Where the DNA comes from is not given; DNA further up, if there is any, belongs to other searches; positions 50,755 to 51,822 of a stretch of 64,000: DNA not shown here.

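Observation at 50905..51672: Heliorhodopsin gene in a small genome with no retinal-biosynthesis genes in view, convergent with a giant acidic HD-domain protein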

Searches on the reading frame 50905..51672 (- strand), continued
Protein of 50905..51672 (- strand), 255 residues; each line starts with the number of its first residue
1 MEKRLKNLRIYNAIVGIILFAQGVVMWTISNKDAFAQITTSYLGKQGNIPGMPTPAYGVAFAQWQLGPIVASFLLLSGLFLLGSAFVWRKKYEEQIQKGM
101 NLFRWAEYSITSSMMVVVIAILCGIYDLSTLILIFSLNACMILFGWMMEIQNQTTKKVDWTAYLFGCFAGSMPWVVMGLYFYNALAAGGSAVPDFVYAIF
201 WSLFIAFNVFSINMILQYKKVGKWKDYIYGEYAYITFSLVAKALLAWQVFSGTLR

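Call 63: find_homologous_proteins(query=window:50905-51672:-, max_evalue=1e-40)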
Query window:50905-51672:- (255 aa): 5322 proteins with E <= 1e-40 among 6321 candidates; the best 120 are listed.
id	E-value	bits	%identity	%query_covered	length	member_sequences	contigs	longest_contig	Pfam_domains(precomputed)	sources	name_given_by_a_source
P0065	3.5e-152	523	93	100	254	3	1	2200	PF18761.8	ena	-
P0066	1.2e-143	495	88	100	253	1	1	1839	PF18761.8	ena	-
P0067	6.9e-143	493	86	100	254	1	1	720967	PF18761.8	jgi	-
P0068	1.7e-141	488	85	100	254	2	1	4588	PF18761.8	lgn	-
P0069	3.5e-140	484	86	100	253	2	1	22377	PF18761.8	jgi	jgi:hypothetical protein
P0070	2.4e-139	481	86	100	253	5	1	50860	PF18761.8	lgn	-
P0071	4.9e-139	480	85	100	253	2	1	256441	PF18761.8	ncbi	-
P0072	5.9e-139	480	85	100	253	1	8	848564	PF18761.8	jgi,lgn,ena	-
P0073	2.0e-138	478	86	100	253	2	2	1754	PF18761.8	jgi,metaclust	metaclust:\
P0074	7.5e-138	476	84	100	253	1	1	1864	PF18761.8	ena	-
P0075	2.0e-137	475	85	100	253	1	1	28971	PF18761.8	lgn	-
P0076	4.8e-136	470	84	100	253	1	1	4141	PF18761.8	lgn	-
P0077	7.7e-134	463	82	100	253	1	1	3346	PF18761.8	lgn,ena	-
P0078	1.6e-133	462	82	100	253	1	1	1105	PF18761.8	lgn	-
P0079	3.3e-133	461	82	100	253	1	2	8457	PF18761.8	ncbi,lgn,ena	-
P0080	4.7e-133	461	83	100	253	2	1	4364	PF18761.8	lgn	-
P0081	4.8e-132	457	80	100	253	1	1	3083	PF18761.8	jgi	jgi:hypothetical protein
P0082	9.5e-132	456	82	100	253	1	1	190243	PF18761.8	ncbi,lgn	-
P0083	2.4e-130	452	80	100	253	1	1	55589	PF18761.8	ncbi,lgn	-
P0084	9.3e-128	443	79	100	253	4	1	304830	PF18761.8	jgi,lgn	jgi:hypothetical protein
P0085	1.3e-121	423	75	100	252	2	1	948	PF18761.8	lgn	-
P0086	7.6e-121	420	74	100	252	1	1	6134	PF18761.8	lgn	-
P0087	1.1e-120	420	74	100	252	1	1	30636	PF18761.8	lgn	-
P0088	1.7e-120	419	73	100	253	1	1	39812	PF18761.8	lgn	-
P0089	1.1e-119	417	73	100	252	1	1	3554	PF18761.8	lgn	-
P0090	2.1e-119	416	73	100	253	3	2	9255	PF18761.8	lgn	-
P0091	4.6e-119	415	73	100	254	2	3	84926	PF18761.8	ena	-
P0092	1.2e-118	413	73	100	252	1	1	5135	PF18761.8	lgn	-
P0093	1.9e-118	413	74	100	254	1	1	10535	PF18761.8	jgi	-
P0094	2.5e-118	412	74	100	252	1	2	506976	PF18761.8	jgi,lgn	jgi:hypothetical protein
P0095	4.0e-118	412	73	100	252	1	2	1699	PF18761.8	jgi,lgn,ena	-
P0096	7.9e-118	411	73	100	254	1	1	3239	PF18761.8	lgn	-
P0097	9.0e-118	410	71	100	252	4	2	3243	PF18761.8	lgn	-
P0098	1.4e-117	410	74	100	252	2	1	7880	PF18761.8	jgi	jgi:hypothetical protein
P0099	1.7e-117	410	73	100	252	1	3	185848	PF18761.8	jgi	jgi:hypothetical protein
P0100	1.7e-117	410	73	100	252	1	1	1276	PF18761.8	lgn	-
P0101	3.7e-117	408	71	100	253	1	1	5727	PF18761.8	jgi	jgi:hypothetical protein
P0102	8.8e-117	407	71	99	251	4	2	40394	PF18761.8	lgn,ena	-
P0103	7.1e-116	404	71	100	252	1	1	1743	PF18761.8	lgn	-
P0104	2.1e-115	403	71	100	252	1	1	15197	PF18761.8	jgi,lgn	jgi:uncharacterized membrane protein YidH (DUF202 family)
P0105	4.6e-115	402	71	100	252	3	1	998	PF18761.8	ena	-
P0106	6.0e-115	401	70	100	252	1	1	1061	PF18761.8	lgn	-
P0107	6.3e-115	401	71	100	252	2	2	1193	PF18761.8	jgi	jgi:hypothetical protein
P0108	1.2e-114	400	72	100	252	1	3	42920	PF18761.8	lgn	-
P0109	1.4e-114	400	70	100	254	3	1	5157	PF18761.8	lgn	-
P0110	1.7e-114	400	70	100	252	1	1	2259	PF18761.8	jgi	jgi:hypothetical protein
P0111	1.9e-114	400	71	100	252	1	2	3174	PF18761.8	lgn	-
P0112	2.0e-114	399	69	100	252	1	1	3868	PF18761.8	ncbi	-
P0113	2.3e-114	399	71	100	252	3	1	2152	PF18761.8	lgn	-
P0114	2.3e-114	399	71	100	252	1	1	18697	PF18761.8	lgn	-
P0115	5.4e-114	398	69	100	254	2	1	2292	PF18761.8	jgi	jgi:hypothetical protein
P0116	5.7e-113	395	69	100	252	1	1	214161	PF18761.8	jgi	jgi:hypothetical protein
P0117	1.2e-112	394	69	100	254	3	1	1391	PF18761.8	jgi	jgi:hypothetical protein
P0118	2.5e-112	393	69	100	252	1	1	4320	PF18761.8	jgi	-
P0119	2.9e-112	392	70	100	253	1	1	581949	PF18761.8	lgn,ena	-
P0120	1.3e-111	390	69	100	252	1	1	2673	PF18761.8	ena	-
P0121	1.3e-111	390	70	100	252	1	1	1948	PF18761.8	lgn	-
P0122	3.5e-111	389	68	100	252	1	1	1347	PF18761.8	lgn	-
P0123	7.4e-111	388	71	98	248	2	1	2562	PF18761.8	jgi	-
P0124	8.8e-111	388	66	100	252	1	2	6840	PF18761.8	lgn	-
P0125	3.0e-110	386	70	100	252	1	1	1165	PF18761.8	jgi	jgi:hypothetical protein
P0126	3.2e-110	386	68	100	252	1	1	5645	PF18761.8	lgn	-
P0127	3.5e-110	386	70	100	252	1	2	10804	PF18761.8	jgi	jgi:hypothetical protein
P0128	4.7e-110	385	68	100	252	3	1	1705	PF18761.8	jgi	jgi:glucose uptake protein GlcU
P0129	5.4e-110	385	68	100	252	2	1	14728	PF18761.8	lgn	-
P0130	8.5e-110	384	70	100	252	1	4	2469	PF18761.8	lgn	-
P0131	1.0e-109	384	67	100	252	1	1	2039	PF18761.8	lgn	-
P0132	1.5e-109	383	70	100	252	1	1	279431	PF18761.8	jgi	jgi:hypothetical protein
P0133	1.7e-109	383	69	100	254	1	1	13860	PF18761.8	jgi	-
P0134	1.7e-109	383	67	100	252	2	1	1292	PF18761.8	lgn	-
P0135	1.9e-109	383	70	100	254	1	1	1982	PF18761.8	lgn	-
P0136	2.4e-109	383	67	100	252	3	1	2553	PF18761.8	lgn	-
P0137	2.7e-109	383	69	100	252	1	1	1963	PF18761.8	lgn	-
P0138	2.7e-109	383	70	100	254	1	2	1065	PF18761.8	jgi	jgi:hypothetical protein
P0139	2.8e-109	383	68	100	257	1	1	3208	PF18761.8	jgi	jgi:hypothetical protein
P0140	3.1e-109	382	68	100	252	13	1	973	PF18761.8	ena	-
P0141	5.7e-109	382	66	100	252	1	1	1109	PF18761.8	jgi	jgi:hypothetical protein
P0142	3.6e-108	379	67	100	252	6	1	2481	PF18761.8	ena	-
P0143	4.6e-108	379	68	100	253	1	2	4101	PF18761.8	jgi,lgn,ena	-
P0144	1.0e-107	377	67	100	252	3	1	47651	PF18761.8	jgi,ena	-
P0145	2.0e-107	376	67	100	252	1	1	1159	PF18761.8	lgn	-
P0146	2.5e-107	376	66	100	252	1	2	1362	PF18761.8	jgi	jgi:hypothetical protein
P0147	2.7e-107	376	67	100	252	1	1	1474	PF18761.8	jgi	jgi:hypothetical protein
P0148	2.7e-107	376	69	100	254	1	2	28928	PF18761.8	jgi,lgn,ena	-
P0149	4.6e-107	375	68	100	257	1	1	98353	PF18761.8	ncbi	-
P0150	5.0e-107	375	69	100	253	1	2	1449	PF18761.8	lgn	-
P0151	7.8e-107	375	66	100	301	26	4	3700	PF18761.8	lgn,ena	-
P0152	1.6e-106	374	67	98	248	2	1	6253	PF18761.8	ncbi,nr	ncbi:hypothetical protein EOM57_04125 [Candidatus Saccharibacteria bacterium]|nr:hypothetical protei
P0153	2.5e-106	373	66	100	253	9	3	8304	PF18761.8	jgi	jgi:hypothetical protein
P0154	2.7e-106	373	67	100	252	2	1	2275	PF18761.8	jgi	jgi:hypothetical protein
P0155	5.1e-106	372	73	90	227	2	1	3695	PF18761.8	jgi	jgi:hypothetical protein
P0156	5.3e-106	372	67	100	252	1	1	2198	PF18761.8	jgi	jgi:sensor histidine kinase YesM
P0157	7.9e-106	371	89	67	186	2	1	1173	PF18761.8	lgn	-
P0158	8.5e-106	371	67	100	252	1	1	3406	PF18761.8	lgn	-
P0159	1.2e-104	367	66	100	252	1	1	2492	PF18761.8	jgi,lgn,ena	-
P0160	3.1e-104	366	64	100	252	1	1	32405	PF18761.8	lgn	-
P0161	1.5e-102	361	64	100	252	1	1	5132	PF18761.8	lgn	-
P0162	2.9e-102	360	65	99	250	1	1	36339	PF18761.8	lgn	-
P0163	5.9e-102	359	66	100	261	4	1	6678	PF18761.8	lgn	-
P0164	1.2e-101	358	64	100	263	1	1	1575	PF18761.8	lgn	-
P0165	1.7e-101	357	64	100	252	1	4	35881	PF18761.8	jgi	jgi:hypothetical protein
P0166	1.9e-101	357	68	92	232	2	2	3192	PF18761.8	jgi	-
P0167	9.7e-101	355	65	100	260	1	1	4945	PF18761.8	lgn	-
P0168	2.2e-100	353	62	100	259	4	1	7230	PF18761.8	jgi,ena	-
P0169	2.8e-100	353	63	100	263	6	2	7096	PF18761.8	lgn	-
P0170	6.2e-100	352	62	100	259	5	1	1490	PF18761.8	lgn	-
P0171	7.6e-100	352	79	76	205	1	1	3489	PF18761.8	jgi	jgi:hypothetical protein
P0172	1.6e-99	351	63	100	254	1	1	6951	PF18761.8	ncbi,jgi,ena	jgi:hypothetical protein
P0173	3.5e-99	350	63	100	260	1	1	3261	PF18761.8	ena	-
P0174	1.0e-98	348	68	90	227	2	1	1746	PF18761.8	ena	-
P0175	5.9e-98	346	64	100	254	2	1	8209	PF18761.8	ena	-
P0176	4.0e-97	343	69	90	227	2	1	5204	PF18761.8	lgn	-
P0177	4.0e-93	330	84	70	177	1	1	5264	PF18761.8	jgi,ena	-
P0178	1.1e-89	318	78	71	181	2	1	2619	PF18761.8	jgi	jgi:hypothetical protein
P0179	3.7e-89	317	57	100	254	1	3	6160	PF18761.8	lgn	-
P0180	1.1e-84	302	57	100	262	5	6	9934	PF18761.8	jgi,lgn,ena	jgi:Heliorhodopsin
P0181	1.2e-84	302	59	100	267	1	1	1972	PF18761.8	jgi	jgi:hypothetical protein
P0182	1.6e-84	302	56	100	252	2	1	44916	PF18761.8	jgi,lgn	jgi:hypothetical protein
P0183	1.3e-82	295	59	100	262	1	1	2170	PF18761.8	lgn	-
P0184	8.9e-82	292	57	100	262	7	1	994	PF18761.8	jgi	jgi:hypothetical protein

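Call 73: find_encoding_contigs(protein=P0084, flank=5000, max_places=1)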
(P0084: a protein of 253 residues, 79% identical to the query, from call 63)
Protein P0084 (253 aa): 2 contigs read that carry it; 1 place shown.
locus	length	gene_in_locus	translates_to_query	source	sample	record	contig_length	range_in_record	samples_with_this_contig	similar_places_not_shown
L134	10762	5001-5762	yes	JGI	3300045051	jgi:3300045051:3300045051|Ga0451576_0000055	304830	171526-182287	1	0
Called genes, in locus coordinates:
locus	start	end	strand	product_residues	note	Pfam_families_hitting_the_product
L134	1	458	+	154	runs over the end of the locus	PF02620:YceD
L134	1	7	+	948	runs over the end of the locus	PF00133:tRNA-synt_1, PF09334:tRNA-synt_1g, PF13603:tRNA-synt_1_2, PF00293:NUDIX, PF00133:tRNA-synt_1, PF08264:Anticodon_1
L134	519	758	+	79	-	PF01783:Ribosomal_L32p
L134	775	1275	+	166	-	PF01029:NusB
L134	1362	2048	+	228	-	PF22935:RM44_endonuclase, PF14622:Ribonucleas_3_3, PF00636:Ribonuclease_3, PF00035:dsrm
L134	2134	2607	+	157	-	-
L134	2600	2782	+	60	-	-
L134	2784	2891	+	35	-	-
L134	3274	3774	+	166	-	-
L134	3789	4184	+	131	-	PF09945:DUF2177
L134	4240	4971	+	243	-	PF06966:DUF1295, PF02544:Steroid_dh (weak)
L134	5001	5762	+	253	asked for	PF18761:Heliorhodopsin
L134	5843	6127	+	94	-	-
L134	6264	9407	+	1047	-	PF02463:SMC_N, PF13175:AAA_15, PF13304:AAA_21 (weak), PF13476:AAA_23, PF13304:AAA_21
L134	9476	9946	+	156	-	PF00886:Ribosomal_S16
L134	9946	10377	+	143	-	PF13083:KH_KhpA-B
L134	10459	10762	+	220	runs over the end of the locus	PF01746:tRNA_m1G_MT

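Call 74: find_encoding_contigs(protein=P0094, flank=5000, max_places=1)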
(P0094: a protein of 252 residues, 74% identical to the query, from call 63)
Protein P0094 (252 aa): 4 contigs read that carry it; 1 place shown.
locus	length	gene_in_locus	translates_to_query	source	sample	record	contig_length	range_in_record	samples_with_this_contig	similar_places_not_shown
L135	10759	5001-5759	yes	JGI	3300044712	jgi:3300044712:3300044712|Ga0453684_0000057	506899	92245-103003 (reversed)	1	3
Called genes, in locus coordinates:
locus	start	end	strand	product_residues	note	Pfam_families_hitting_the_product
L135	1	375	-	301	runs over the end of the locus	PF00005:ABC_tran, PF13304:AAA_21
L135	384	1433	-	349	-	PF02618:YceG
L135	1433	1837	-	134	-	PF03652:RuvX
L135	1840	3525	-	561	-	PF21110:GlxA (weak), PF04865:Baseplate_J (faint)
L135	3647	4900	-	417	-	PF06723:MreB_Mbl (faint), PF06277:EutA (weak), PF14450:FtsA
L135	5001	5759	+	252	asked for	PF18761:Heliorhodopsin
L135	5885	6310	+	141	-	-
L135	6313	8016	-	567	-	PF01411:tRNA-synt_2c, PF07973:tRNA_SAD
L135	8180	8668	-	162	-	-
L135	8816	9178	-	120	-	-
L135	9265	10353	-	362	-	PF02540:NAD_synthase, PF03054:tRNA_Me_trans, PF20259:tRNA_Me_trans_M, PF20258:tRNA_Me_trans_C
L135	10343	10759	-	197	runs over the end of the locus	PF02698:DUF218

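Call 75: find_encoding_contigs(protein=P0116, flank=5000, max_places=1)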
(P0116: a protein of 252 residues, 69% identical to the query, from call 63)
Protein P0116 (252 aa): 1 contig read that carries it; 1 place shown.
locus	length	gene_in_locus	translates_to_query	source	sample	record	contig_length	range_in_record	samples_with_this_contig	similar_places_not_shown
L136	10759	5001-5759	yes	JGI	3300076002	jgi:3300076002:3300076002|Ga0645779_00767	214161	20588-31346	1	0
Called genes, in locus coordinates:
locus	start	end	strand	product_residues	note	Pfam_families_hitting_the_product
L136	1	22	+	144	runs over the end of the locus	-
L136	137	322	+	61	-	-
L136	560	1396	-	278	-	PF02618:YceG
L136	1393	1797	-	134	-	PF03652:RuvX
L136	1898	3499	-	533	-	-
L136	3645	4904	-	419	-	PF06277:EutA (faint), PF00012:HSP70 (faint), PF06723:MreB_Mbl (weak), PF11104:PilM_2 (weak), PF14450:FtsA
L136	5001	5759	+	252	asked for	PF18761:Heliorhodopsin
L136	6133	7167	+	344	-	-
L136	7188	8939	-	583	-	PF01411:tRNA-synt_2c, PF07973:tRNA_SAD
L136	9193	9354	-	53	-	-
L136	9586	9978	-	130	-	-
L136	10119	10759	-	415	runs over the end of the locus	PF03054:tRNA_Me_trans, PF20259:tRNA_Me_trans_M, PF20258:tRNA_Me_trans_C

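Call 76: find_encoding_contigs(protein=P0119, flank=5000, max_places=1)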
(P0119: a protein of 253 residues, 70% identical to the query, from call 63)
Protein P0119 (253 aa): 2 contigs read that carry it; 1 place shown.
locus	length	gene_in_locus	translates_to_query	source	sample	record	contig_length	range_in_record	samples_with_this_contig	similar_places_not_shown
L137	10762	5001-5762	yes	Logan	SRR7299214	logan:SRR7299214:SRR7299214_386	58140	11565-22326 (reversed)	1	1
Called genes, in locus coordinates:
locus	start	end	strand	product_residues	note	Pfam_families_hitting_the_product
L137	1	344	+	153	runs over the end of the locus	-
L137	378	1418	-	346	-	PF02618:YceG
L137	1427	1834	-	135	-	PF03652:RuvX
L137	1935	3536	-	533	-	-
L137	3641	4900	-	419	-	PF06277:EutA (faint), PF00012:HSP70 (faint), PF06723:MreB_Mbl (weak), PF11104:PilM_2 (faint), PF14450:FtsA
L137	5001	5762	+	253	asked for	PF18761:Heliorhodopsin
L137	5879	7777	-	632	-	PF01411:tRNA-synt_2c, PF07973:tRNA_SAD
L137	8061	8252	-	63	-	-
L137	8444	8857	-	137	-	-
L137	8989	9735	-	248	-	PF01145:Band_7, PF13421:Band_7_1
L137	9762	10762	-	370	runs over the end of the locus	PF02540:NAD_synthase (weak), PF03054:tRNA_Me_trans, PF20259:tRNA_Me_trans_M, PF20258:tRNA_Me_trans_C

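Call 77: predict_structure(alignment_id=A3)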
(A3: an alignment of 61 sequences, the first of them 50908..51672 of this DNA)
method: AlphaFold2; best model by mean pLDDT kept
length: 255 residues; sequences in the alignment: 61
mean_pLDDT: 88.0   pTM: 0.84
mean pLDDT of the five models: 88.0, 85.6, 85.0, 83.9, 81.5
residues with pLDDT >= 90: 107; 70-90: 143; 50-70: 5; < 50: 0
segments of 3 or more residues with pLDDT < 50: none
pLDDT, mean of each block of 10 residues (from residue 1): 92 94 94 86 72 78 91 94 95 92 91 92 92 95 88 83 87 90 85 85 86 86 86 85 88 76
secondary structure, 60 per line:
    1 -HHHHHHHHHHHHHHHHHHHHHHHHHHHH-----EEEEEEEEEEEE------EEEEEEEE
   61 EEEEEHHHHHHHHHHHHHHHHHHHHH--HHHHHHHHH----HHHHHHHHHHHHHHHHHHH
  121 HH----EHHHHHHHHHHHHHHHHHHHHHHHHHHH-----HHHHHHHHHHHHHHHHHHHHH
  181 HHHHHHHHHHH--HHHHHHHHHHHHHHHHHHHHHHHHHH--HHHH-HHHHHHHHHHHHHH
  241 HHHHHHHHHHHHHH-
elements in order: H2-29 E35-46 E53-65 H66-86 H89-97 H102-122 H128-154 H160-191 H194-219 H222-225 H227-254

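Call 80: fold_search(model_id=the predicted structure, library=pdb)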
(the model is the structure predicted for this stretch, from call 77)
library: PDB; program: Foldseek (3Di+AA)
matches with E <= 10: 401; with E <= 0.001: 36
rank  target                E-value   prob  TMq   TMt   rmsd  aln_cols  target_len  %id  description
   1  6is6                  4.2e-19  1.00  0.86  0.88   2.5       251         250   44  Crystal structure of Thermoplasmatales archaeon heliorhodopsin (released 2019-09-25)
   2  7u55                  7.1e-19  1.00  0.83  0.86   2.8       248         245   44  Crystal structure of Thermoplasmatales archaeon heliorhodopsin at pH 4.5 (released 2022-09-07)
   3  7clj                  5.2e-18  1.00  0.86  0.88   2.5       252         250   44  Crystal structure of Thermoplasmatales archaeon heliorhodopsin E108D mutant (released 2020-09-02)
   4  6su3_A                2.1e-16  1.00  0.82  0.82   3.1       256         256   42  Crystal structure of the 48C12 heliorhodopsin in the violet form at pH 8.8 (released 2019-12-11)
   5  6su4_A                3.9e-16  1.00  0.82  0.82   3.2       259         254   42  Crystal structure of the 48C12 heliorhodopsin in the blue form at pH 4.3 (released 2019-12-11)
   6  9ljj_A                3.9e-16  1.00  0.82  0.83   3.1       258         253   43  cryo-EM structure of a nanobody bound heliorhodopsin (released 2025-02-12)
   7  6uh3_A                5.6e-16  1.00  0.82  0.85   3.0       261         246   41  Crystal structure of bacterial heliorhodopsin 48C12 (released 2019-12-04)
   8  6su4_X                1.2e-15  1.00  0.81  0.81   3.3       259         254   42  Crystal structure of the 48C12 heliorhodopsin in the blue form at pH 4.3 (released 2019-12-11)
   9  6su3_X                1.4e-15  1.00  0.82  0.81   3.2       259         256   42  Crystal structure of the 48C12 heliorhodopsin in the violet form at pH 8.8 (released 2019-12-11)
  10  6uh3_B                1.9e-15  1.00  0.81  0.84   3.2       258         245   41  Crystal structure of bacterial heliorhodopsin 48C12 (released 2019-12-04)
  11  7o8v                  9.9e-05  1.00  0.64  0.62   4.2       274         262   10  NmHR light state structure at 55 ms (50 - 60 ms) after photoexcitation determined by serial millisecond crystallography (released 2022-02-09)
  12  5azd_B                1.4e-04  1.00  0.57  0.58   5.4       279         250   12  Crystal structure of thermophilic rhodopsin. (released 2016-04-27)
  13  9cdc                  1.7e-04  1.00  0.60  0.63   9.1       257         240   11  Kalium channelrhodopsin 1 C110A mutant from Hyphochytrium catenoides, Dark State (released 2025-02-19)
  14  6nwd                  2.3e-04  1.00  0.59  0.61   5.4       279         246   12  X-ray Crystallographic structure of Gloeobacter rhodopsin (released 2019-08-14)
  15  5ztl                  2.5e-04  1.00  0.63  0.62   5.0       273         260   11  Non-cryogenic structure of light-driven chloride pump having an NTQ motif (released 2018-12-05)
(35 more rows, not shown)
